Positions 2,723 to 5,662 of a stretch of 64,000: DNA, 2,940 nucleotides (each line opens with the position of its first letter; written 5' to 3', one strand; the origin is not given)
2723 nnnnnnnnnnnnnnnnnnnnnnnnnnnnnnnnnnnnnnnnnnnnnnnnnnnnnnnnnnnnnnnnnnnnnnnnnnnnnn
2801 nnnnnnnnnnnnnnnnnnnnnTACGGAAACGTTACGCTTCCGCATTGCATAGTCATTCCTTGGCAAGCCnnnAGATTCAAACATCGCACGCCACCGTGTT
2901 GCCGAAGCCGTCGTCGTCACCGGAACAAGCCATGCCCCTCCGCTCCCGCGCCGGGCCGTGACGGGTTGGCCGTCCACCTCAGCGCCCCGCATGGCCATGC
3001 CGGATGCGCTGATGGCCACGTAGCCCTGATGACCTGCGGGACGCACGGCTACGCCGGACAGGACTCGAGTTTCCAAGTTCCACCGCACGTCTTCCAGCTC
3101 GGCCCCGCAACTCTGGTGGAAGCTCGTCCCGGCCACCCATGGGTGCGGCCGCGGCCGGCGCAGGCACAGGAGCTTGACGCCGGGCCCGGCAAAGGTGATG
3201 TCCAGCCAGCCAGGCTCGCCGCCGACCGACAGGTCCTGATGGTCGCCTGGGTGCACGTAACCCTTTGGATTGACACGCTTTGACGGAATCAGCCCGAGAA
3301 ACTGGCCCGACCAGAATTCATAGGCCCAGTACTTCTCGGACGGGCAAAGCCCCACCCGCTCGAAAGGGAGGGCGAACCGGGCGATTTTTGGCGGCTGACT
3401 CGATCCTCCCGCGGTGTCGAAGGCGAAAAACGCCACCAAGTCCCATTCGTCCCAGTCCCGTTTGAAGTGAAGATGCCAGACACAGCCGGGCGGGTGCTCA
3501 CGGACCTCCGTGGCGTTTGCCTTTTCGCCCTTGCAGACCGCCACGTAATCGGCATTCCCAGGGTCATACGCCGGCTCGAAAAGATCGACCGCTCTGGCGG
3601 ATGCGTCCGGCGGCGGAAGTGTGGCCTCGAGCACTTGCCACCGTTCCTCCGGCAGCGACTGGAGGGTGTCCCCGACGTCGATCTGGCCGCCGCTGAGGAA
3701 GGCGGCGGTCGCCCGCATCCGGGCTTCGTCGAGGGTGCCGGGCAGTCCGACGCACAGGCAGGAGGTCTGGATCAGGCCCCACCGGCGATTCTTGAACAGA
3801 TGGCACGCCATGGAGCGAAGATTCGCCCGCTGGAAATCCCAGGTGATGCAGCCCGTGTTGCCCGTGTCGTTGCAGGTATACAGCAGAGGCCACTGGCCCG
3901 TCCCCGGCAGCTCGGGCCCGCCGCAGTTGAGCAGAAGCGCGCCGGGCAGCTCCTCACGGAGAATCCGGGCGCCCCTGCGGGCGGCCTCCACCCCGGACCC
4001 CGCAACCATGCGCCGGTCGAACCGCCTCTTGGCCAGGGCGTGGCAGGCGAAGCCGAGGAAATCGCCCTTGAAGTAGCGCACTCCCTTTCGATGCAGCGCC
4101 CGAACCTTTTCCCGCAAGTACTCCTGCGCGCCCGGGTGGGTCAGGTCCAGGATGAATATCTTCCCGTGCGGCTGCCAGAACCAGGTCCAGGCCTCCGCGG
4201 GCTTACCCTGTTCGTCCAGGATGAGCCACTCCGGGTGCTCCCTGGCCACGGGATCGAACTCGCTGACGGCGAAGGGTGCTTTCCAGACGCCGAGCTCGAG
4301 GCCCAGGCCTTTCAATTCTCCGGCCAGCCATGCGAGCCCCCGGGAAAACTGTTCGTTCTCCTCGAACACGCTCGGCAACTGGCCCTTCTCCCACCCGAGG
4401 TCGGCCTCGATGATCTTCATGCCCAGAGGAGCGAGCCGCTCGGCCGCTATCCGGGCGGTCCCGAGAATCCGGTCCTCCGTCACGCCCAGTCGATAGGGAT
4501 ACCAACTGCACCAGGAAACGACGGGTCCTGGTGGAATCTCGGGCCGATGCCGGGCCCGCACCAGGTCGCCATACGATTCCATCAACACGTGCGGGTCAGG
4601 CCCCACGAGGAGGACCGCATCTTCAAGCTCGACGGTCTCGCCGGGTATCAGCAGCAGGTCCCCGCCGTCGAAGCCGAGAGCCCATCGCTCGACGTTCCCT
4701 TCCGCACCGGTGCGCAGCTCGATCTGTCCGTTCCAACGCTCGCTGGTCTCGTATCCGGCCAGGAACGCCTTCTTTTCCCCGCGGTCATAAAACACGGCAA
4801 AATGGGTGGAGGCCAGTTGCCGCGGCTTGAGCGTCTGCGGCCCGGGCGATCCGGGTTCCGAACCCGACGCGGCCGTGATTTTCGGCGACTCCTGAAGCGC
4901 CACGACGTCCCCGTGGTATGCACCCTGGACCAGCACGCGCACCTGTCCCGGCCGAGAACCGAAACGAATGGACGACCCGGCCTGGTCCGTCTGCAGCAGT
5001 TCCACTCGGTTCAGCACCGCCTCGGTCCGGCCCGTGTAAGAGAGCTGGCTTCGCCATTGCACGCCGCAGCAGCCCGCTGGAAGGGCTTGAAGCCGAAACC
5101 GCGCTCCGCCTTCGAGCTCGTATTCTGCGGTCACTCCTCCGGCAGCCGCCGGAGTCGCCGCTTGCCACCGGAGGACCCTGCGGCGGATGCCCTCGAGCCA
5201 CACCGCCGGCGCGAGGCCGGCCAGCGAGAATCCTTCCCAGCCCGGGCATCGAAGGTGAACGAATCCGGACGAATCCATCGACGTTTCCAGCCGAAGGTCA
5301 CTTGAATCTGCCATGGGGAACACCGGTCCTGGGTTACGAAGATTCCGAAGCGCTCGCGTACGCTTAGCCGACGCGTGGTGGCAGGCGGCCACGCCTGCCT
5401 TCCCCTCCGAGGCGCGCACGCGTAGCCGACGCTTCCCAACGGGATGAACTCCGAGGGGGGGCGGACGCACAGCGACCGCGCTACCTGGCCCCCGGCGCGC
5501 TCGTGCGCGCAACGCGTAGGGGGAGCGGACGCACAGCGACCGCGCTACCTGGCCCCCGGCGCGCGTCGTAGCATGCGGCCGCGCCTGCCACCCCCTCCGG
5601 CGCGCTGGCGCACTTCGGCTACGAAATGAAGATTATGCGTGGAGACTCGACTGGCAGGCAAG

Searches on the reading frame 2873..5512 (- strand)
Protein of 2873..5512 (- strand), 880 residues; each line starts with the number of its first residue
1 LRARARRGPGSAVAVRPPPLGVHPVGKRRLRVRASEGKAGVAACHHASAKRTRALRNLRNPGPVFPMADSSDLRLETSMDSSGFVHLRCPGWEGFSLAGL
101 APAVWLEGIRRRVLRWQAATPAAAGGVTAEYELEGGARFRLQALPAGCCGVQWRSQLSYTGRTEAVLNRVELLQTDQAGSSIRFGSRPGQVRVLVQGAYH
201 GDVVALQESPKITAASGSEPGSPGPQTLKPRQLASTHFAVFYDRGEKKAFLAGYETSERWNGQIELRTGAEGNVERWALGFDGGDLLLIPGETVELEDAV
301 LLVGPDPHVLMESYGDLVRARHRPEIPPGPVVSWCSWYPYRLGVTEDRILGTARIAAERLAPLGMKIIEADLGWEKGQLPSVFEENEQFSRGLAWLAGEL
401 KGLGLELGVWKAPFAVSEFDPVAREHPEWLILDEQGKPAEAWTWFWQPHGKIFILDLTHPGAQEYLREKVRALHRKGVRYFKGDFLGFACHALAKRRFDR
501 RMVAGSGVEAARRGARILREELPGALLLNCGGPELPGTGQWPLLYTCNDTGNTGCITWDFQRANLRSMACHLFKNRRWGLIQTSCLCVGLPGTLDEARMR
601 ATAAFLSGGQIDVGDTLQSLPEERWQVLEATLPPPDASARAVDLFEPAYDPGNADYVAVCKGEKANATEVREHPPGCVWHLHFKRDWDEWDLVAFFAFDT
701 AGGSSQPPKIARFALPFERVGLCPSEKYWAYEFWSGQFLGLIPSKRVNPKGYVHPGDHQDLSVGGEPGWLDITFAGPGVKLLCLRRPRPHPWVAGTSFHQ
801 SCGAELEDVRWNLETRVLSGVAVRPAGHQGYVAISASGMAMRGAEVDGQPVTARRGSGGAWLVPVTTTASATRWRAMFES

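Call 55: search_protein_families(library=pfam, proteins=[window:2873-5512:-], max_evalue=0.001)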
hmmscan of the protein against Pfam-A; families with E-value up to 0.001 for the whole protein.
window:2873-5512:- (880 aa): 1 family
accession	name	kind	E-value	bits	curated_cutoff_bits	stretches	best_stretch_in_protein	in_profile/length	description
PF02065.24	Melibiase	-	3.7e-06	26.6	27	1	363-484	70-190/347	Melibiase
